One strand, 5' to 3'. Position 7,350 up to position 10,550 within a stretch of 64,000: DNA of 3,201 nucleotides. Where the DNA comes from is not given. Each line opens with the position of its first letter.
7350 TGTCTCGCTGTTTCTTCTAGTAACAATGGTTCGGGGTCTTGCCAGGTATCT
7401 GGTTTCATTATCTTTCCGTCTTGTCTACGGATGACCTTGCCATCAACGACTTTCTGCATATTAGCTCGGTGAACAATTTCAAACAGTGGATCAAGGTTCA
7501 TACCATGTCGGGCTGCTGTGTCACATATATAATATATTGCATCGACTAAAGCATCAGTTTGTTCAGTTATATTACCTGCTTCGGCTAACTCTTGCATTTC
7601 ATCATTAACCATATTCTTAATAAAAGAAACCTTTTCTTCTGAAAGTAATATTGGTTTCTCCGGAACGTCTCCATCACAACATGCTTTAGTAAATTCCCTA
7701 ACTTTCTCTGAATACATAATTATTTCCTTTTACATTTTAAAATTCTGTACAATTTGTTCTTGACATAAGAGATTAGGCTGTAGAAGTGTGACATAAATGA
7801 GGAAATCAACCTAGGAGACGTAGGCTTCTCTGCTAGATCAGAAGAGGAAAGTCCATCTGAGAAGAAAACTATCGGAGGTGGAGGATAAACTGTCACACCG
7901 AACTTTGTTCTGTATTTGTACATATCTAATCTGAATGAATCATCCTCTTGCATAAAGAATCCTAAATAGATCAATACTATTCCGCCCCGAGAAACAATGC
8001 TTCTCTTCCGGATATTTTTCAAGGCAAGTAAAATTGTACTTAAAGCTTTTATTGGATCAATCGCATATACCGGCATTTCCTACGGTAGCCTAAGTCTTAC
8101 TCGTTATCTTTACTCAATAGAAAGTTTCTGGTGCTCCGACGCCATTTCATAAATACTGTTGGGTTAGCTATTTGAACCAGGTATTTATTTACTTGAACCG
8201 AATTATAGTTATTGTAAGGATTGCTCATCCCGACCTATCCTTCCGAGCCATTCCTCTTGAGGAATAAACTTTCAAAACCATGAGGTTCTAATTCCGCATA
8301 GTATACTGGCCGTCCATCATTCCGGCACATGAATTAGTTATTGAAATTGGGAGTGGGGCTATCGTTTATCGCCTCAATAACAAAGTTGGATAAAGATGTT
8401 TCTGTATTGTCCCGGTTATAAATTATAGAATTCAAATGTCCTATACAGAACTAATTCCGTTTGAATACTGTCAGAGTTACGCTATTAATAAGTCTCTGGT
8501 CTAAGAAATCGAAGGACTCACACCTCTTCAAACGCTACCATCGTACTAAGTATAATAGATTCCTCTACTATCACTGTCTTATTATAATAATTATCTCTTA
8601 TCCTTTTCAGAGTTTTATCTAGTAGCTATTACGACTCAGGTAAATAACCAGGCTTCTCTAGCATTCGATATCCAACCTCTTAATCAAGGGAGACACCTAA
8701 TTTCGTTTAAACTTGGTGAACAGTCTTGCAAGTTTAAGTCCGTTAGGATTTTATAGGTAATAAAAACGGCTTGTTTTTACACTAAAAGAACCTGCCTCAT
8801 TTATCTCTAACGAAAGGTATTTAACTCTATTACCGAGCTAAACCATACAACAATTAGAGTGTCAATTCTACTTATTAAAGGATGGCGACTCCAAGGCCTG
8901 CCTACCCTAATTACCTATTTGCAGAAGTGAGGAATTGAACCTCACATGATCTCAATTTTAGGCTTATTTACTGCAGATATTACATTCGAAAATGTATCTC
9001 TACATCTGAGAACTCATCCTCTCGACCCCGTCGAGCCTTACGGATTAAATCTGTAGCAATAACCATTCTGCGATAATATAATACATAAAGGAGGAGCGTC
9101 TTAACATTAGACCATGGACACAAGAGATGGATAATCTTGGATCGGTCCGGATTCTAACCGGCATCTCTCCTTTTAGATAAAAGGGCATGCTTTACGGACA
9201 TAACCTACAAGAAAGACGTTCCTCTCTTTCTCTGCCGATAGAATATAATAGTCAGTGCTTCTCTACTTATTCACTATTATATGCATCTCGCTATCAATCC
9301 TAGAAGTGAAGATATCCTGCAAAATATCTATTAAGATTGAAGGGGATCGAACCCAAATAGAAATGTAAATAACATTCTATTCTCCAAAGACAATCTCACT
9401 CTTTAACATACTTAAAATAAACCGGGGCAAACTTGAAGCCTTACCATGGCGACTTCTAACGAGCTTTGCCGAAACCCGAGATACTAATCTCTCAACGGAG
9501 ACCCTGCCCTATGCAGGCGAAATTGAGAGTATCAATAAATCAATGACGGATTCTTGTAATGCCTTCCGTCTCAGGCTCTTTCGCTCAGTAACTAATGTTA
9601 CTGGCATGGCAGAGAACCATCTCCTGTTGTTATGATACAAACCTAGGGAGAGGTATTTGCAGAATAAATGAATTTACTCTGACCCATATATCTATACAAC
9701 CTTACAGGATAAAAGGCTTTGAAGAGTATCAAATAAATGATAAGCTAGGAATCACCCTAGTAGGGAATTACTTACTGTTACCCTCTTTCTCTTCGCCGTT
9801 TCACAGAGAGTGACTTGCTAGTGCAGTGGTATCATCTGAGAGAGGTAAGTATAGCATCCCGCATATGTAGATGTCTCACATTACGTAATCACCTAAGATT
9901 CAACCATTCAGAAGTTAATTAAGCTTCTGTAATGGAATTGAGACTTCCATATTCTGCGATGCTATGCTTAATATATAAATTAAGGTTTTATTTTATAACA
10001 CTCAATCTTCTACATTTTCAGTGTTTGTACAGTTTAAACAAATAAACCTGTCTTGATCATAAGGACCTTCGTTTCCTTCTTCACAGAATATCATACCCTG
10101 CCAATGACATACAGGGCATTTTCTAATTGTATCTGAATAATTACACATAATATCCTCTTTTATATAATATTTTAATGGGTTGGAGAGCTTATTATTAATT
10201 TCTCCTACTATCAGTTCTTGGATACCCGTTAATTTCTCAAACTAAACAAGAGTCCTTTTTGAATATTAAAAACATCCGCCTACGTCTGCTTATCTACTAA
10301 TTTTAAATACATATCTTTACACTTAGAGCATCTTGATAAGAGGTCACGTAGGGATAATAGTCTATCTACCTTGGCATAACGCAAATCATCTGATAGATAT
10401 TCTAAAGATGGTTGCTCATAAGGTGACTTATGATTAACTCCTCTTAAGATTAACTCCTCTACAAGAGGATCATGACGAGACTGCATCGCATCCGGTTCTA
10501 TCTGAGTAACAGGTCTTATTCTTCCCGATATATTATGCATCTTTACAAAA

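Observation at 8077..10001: About 2 kb with no ORF, raised G+C and dense helices: a candidate giant structured RNA or a decayed tRNA array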

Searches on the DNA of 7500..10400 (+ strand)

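Call 5: search_rna_families(source=window, start=7500, end=10400, threshold=evalue, max_evalue=10, show_alignments=3)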
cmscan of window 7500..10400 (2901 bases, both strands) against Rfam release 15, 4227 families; matches with E-value up to 10: 5.
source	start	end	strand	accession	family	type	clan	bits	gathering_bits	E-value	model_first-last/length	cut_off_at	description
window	9426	9470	+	RF03885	mir-4178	Gene; miRNA;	-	21.8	90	0.5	1-60/60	no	mir-4178 microRNA precursor family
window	7730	7754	-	RF01106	SBWMV1_UPD-PKb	Cis-reg;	-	20.7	38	4.8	1-25/25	no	Pseudoknot of upstream pseudoknot domain (UPD) of the 3'UTR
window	8706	8737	-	RF03485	mir-4000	Gene; miRNA;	-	18.7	58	2.6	1-54/54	no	mir-4000 microRNA precursor family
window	7547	7613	-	RF00147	SNORD34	Gene; snRNA; snoRNA; CD-box;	CL00055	18.2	38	6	1-79/79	no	Small nucleolar RNA SNORD34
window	8919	8974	+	RF04354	Plastid-ycf2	Cis-reg;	-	18.1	65.7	3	1-75/75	no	Plastid-ycf2 5UTR RNA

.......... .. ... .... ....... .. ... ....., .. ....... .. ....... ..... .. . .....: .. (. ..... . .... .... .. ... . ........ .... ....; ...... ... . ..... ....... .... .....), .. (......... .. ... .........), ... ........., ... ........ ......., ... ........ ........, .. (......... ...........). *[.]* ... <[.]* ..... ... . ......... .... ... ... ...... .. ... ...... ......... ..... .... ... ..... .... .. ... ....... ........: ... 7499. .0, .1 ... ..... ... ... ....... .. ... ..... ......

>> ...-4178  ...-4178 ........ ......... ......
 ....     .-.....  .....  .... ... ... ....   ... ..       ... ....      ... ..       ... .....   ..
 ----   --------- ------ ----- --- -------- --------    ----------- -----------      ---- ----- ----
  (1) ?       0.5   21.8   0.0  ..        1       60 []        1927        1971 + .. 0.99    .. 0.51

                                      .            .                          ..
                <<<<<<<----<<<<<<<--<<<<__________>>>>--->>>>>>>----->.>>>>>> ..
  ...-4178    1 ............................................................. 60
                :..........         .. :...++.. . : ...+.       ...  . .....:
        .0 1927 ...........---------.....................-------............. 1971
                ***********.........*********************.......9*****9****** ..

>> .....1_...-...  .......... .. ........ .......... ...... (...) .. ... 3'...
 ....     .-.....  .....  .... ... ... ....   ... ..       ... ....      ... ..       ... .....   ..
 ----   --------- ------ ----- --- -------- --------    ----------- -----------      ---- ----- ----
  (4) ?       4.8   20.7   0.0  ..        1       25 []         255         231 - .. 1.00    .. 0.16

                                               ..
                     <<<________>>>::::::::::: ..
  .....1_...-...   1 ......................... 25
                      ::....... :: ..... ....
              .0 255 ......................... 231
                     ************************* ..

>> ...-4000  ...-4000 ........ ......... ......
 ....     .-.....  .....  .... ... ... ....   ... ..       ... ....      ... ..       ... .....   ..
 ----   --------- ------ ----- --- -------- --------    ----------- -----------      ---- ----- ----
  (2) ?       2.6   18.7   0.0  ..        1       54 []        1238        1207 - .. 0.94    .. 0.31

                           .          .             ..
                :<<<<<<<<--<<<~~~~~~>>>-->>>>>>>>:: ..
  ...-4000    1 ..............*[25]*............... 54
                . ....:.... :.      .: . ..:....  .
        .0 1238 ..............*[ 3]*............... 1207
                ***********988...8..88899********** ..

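Call 8: search_dna_similar(query=window:7700-10300:+, collection=phages, mode=distant, max_rows=30)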
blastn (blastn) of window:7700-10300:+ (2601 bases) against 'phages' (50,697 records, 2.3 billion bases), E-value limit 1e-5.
No match.

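Call 81: search_with_rna_model(model_id=R1, source=window, start=8000, end=10100, filters=off, max_evalue=10, show_alignments=8)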
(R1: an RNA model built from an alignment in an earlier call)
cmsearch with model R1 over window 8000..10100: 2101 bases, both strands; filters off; matches with E-value up to 10: 20.
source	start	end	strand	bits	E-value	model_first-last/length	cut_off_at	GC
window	9331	9397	-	17.1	0.00021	1-74/74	no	0.33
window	8401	8451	+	9.5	0.05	1-74/74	no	0.31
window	8929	8943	-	8.7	0.086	50-64/74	no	0.47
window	8815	8901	+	7.8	0.17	1-74/74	no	0.39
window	9008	9080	-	7.2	0.26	1-74/74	no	0.44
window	8622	8649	-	4.6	1.7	1-74/74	no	0.39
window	8550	8574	-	4.4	1.8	1-74/74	no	0.32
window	9147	9161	-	4.4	1.9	50-64/74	no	0.6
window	10027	10051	-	4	2.5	1-74/74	no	0.28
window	8022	8083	+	4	2.5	1-74/74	no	0.35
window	8398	8450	-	3.7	3.2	1-74/74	no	0.3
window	8459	8535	+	3.4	3.8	1-74/74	no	0.4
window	9934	10007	-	3.2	4.5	1-74/74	no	0.28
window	9169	9186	+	2.8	6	1-74/74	no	0.39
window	9586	9605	+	2.7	6.6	1-74/74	no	0.4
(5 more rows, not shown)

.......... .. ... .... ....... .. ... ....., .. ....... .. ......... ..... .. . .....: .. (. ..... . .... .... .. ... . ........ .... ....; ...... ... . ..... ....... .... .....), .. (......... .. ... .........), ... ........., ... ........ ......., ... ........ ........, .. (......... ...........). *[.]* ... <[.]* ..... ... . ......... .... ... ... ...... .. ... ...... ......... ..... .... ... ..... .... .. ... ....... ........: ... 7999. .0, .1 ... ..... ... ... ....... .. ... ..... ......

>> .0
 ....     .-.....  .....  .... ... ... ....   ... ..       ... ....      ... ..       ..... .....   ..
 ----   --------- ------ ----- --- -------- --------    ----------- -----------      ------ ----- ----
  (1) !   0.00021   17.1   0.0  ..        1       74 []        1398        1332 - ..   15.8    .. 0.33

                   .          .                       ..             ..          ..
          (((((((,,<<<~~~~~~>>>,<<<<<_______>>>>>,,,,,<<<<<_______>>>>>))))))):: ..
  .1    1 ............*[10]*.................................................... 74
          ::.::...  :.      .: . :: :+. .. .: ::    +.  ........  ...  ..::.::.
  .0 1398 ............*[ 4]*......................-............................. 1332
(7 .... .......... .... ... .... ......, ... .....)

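Call 86: search_rna_families(source=window, start=9320, end=10010, threshold=evalue, max_evalue=10)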
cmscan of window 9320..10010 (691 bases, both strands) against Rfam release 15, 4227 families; matches with E-value up to 10: 4.
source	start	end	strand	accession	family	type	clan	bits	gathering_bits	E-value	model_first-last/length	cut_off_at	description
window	9426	9470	+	RF03885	mir-4178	Gene; miRNA;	-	21.8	90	0.12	1-60/60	no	mir-4178 microRNA precursor family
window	9758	9801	-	RF00173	Hairpin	Gene; ribozyme;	-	15.4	65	3.5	1-52/52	no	Hairpin ribozyme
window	9657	9736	-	RF00472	snosnR55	Gene; snRNA; snoRNA; CD-box;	CL00054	15.4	50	7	1-92/92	no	Small nucleolar RNA snR55/Z10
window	9617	9754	-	RF00432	SNORA51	Gene; snRNA; snoRNA; HACA-box;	-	15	50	4.8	1-133/133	no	Small nucleolar RNA SNORA51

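Call 94: build_rna_model(alignment_id=A4, structure=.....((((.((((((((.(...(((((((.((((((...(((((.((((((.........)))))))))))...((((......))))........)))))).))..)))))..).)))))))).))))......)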
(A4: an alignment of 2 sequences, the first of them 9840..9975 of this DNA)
Model R2 built from alignment A4 (2 sequences, 136 columns); structure: as given.
model positions 136; base pairs 41; branch points 1; effective number of sequences 0.71; information 0.591 bits per position. Calibrated on 0.2 Mb of random sequence (short: E-values are rough).
structure used (alignment columns):
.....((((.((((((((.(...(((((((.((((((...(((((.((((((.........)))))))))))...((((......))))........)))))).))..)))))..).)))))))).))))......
